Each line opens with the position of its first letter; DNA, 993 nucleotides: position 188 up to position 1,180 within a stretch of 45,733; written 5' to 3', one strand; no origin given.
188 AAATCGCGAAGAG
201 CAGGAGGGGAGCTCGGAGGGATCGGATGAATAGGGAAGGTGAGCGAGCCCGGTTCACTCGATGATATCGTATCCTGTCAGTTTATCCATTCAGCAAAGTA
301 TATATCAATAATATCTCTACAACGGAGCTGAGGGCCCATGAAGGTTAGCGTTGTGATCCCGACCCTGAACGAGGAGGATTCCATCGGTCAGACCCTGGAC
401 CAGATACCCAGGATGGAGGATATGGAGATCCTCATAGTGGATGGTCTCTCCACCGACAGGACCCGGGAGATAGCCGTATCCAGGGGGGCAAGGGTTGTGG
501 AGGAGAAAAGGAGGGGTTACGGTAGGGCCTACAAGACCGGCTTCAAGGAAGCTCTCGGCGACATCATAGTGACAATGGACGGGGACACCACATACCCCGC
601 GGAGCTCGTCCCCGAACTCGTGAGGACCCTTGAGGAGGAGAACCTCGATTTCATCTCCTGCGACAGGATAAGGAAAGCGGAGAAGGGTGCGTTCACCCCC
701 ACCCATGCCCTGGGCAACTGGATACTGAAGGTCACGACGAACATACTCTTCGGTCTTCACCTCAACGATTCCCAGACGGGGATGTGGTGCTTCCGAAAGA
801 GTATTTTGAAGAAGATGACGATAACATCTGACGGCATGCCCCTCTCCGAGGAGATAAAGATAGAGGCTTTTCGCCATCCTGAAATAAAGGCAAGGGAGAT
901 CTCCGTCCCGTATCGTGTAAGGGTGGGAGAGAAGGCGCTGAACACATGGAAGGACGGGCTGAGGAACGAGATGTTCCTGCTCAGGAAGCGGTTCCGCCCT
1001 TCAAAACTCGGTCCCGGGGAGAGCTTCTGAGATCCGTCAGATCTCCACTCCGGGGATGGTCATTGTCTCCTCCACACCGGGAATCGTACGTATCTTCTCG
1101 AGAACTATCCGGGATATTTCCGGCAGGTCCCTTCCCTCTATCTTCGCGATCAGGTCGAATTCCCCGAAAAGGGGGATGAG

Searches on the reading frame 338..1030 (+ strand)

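Call 28: search_protein_families(library=pfam, proteins=[window:338-1030:+], max_evalue=0.001)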
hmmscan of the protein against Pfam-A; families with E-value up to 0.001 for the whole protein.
window:338-1030:+ (230 aa): 3 families
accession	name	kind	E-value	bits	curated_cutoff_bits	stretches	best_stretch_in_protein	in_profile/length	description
PF00535.33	Glycos_transf_2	-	2.3e-28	99.7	23.3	1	4-159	1-166/168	Glycosyl transferase family 2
PF13641.12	Glyco_tranf_2_3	-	1.3e-06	29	27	1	3-125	3-138/230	Glycosyltransferase like family 2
PF10111.15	Glyco_tranf_2_2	-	0.0008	19.4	27.3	0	4-85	1-93/276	Glycosyltransferase like family 2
